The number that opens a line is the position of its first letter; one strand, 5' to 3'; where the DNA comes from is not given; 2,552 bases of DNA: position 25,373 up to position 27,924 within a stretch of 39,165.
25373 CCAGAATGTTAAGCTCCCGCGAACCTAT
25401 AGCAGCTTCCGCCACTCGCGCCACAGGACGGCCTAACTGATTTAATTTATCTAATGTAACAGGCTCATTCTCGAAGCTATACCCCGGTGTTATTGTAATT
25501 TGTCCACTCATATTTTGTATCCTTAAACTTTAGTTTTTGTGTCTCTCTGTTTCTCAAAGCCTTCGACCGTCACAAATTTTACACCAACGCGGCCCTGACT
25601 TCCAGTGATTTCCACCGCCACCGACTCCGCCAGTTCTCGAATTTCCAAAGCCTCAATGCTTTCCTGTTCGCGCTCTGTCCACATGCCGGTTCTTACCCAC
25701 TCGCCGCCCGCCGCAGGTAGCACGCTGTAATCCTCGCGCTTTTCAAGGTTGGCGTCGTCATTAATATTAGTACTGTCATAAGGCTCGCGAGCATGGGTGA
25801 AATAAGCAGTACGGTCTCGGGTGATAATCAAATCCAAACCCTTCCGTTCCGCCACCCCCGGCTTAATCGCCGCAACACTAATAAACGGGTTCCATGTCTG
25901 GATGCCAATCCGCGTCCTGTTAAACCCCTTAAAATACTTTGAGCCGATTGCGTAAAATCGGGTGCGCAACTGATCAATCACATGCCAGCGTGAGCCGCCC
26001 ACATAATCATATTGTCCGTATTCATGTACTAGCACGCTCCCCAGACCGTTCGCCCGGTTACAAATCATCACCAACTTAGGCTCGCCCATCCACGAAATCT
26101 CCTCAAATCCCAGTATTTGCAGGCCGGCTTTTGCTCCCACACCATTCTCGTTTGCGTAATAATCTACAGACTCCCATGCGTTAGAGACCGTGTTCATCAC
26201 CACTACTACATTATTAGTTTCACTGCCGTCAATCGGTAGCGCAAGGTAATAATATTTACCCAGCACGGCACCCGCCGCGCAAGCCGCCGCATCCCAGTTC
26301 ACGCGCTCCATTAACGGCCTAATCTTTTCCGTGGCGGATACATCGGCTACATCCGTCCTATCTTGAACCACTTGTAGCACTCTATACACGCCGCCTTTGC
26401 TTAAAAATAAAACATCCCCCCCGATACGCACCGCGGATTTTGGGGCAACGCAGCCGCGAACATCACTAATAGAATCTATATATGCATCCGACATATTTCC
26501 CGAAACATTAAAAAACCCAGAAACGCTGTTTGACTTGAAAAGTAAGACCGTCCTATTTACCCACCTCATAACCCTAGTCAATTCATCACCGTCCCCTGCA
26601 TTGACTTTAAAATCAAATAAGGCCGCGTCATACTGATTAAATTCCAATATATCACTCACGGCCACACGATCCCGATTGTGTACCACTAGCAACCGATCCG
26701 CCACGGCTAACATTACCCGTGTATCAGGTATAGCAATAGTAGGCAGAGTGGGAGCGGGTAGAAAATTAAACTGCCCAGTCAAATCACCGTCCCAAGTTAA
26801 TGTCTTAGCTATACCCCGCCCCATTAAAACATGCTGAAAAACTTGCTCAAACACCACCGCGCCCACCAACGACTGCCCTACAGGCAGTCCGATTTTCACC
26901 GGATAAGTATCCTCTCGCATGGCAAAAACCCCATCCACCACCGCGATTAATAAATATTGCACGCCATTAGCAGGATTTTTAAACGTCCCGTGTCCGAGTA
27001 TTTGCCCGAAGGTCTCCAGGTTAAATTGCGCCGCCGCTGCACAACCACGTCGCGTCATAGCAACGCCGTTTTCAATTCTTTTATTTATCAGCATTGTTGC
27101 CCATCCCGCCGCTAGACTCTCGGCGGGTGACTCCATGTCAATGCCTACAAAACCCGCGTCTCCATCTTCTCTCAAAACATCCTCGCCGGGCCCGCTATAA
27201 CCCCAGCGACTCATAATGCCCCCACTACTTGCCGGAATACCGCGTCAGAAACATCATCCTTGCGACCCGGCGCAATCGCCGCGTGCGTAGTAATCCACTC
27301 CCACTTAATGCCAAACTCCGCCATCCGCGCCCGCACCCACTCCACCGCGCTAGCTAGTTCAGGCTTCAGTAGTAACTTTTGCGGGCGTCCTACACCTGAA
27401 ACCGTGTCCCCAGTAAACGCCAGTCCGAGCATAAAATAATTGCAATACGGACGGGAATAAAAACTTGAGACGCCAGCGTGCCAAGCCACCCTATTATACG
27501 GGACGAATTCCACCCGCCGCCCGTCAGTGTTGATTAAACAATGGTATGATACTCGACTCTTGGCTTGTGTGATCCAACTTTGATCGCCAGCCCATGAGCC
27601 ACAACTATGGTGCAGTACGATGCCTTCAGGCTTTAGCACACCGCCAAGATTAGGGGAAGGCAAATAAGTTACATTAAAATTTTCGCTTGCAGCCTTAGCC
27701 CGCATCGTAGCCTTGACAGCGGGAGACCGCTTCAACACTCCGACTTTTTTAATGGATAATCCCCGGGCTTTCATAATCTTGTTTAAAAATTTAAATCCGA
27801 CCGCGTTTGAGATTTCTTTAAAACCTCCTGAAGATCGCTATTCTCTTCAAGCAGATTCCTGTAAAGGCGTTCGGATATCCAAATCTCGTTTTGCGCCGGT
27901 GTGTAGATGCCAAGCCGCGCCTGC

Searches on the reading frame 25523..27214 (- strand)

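Call 7: search_protein_families(library=phrogs, proteins=[window:25523-27214:-], max_evalue=0.001)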
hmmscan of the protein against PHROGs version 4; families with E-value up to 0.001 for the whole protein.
window:25523-27214:- (563 aa): 4 families
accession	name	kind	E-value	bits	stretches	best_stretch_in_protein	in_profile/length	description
phrog_5107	-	lysis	9.3e-07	28.6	1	222-308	238-325/533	amidase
phrog_21185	-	tail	9.2e-06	24.9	1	183-352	511-681/1038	tail protein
phrog_578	-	connector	4.3e-05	23.2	1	160-327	138-307/486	head closure Hc3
phrog_3287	-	head and packaging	0.00074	19.4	0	249-352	246-346/524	virion structural protein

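Call 8: search_protein_families(library=pfam, proteins=[window:25523-27214:-], max_evalue=0.01)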
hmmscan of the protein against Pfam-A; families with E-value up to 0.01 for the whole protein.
window:25523-27214:- (563 aa): 0 families

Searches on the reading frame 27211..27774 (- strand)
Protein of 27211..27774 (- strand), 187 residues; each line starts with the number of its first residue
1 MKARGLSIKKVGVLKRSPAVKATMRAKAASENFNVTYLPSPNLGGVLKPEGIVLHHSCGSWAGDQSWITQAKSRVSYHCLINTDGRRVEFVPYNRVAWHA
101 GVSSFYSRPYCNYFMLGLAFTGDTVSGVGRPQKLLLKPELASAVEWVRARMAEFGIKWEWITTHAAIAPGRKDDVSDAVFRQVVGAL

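Call 7: search_protein_families(library=phrogs, proteins=[window:27211-27774:-], max_evalue=0.001)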
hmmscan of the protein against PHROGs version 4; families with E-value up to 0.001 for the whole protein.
window:27211-27774:- (187 aa): 10 families
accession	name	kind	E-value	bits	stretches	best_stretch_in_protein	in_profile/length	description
phrog_1794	-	lysis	3.6e-18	67.1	1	8-174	12-178/336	amidase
phrog_1493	-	lysis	1.9e-07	31.6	1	43-171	28-147/394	endolysin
phrog_9611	-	lysis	1.7e-06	28.8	1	65-174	46-147/246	endolysin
phrog_670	-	lysis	1.8e-06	28.2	1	43-102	107-171/596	endolysin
phrog_833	-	lysis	5.6e-06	27.2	1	46-103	27-86/294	endolysin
phrog_14048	-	lysis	8e-05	23.5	1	40-101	19-83/305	endolysin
phrog_12609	-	lysis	0.00029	21.4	1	65-147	49-109/264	endolysin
phrog_7698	-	lysis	0.00034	21.5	1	51-101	26-78/316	endolysin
phrog_2338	-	lysis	0.00038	20.9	1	39-109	18-86/346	endolysin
phrog_700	-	lysis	0.00038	20.9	1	45-111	205-271/491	endolysin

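Call 8: search_protein_families(library=pfam, proteins=[window:27211-27774:-], max_evalue=0.01)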
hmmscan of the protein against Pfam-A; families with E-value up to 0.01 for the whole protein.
window:27211-27774:- (187 aa): 1 family
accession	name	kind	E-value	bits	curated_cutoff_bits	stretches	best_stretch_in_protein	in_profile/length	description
PF01510.30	Amidase_2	-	2e-16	61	26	1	48-174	4-128/131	N-acetylmuramoyl-L-alanine amidase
